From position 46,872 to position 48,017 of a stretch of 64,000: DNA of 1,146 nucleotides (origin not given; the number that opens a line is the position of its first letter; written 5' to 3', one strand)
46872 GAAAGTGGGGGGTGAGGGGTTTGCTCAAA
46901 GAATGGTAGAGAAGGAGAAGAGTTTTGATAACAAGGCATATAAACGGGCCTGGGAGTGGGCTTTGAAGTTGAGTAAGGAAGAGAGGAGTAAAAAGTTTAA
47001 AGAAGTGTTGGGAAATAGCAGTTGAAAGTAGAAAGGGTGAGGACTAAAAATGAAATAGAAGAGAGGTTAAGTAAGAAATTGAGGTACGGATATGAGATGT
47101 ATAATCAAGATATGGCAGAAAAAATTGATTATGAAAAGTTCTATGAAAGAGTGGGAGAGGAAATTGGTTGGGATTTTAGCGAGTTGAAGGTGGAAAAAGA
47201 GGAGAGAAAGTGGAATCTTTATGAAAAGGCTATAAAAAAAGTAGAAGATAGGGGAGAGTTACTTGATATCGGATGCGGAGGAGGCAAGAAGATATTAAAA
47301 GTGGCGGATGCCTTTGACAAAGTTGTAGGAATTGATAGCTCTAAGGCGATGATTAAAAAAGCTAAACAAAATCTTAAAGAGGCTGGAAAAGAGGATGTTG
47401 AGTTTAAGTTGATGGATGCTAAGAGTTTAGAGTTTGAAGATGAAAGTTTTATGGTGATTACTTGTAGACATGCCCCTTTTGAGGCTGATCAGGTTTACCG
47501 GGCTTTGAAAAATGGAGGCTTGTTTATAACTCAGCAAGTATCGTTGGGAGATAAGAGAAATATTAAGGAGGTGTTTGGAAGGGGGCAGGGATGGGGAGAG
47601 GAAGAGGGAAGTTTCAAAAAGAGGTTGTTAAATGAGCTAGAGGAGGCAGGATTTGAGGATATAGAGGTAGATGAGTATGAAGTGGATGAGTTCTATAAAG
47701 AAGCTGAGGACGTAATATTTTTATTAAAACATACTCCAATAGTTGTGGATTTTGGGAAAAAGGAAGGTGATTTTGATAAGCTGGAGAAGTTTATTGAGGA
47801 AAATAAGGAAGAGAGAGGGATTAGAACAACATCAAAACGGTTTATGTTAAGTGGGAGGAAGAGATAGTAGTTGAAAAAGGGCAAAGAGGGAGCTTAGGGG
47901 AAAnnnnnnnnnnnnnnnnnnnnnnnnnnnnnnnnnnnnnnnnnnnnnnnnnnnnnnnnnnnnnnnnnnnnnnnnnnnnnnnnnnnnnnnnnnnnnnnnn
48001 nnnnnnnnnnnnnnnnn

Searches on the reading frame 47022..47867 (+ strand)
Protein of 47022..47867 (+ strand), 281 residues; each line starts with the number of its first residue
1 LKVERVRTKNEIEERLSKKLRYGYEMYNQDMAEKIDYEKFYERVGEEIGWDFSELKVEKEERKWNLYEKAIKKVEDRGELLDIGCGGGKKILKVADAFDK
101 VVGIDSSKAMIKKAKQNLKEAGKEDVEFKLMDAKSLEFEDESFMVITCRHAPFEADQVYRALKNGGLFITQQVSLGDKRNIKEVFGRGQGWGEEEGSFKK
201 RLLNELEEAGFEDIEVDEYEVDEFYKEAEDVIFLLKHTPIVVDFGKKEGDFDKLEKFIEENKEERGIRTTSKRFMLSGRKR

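Call 50: search_protein_families(library=padloc, proteins=[window:47022-47867:+], max_evalue=0.001)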
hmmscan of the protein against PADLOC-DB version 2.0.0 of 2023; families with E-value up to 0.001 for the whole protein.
window:47022-47867:+ (281 aa): 1 family
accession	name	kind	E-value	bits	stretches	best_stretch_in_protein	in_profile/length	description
PDLC04134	mad2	-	1.6e-21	74.8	1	69-235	285-441/492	mads_2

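Call 96: search_protein_families(library=pfam, proteins=[window:47022-47867:+], max_evalue=0.001)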
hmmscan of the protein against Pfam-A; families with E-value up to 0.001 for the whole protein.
window:47022-47867:+ (281 aa): 13 families
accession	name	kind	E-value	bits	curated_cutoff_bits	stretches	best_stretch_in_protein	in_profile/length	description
PF13649.12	Methyltransf_25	-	3.9e-18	66.4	27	1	81-166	2-97/97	Methyltransferase domain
PF13847.12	Methyltransf_31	-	1.4e-16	60.9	27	1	78-174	5-113/145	Methyltransferase domain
PF08241.18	Methyltransf_11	-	5.9e-16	59.3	21.2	1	81-168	1-93/95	Methyltransferase domain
PF01209.24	Ubie_methyltran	-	8.7e-12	45.3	20.1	1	61-171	32-152/233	ubiE/COQ5 methyltransferase family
PF13489.12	Methyltransf_23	-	5.6e-10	39.6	27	1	70-214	16-162/164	Methyltransferase domain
PF08242.18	Methyltransf_12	-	3.4e-09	37.7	30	1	81-151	1-74/98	Methyltransferase domain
PF02353.26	CMAS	-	9.3e-07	28.9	27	1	73-179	59-173/273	Mycolic acid cyclopropane synthetase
PF05175.20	MTS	-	1.5e-05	25.2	23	1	76-157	31-112/170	Methyltransferase small domain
PF09445.16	Methyltransf_15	-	2.1e-05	24.6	22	1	80-166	4-83/165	RNA cap guanine-N2 methyltransferase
PF01135.25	PCMT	-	3.4e-05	24.1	20.3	1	74-151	71-151/210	Protein-L-isoaspartate(D-aspartate) O-methyltransferase (PCMT)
PF01170.24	UPF0020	-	4.3e-05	23.7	22.3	1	99-147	77-126/197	RMKL-like, methyltransferase domain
PF05958.17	tRNA_U5-meth_tr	-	0.00038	20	23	1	75-135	200-260/357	tRNA (Uracil-5-)-methyltransferase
PF06325.19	PrmA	-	0.00058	19.9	22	0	74-170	159-258/296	Ribosomal protein L11 methyltransferase (PrmA)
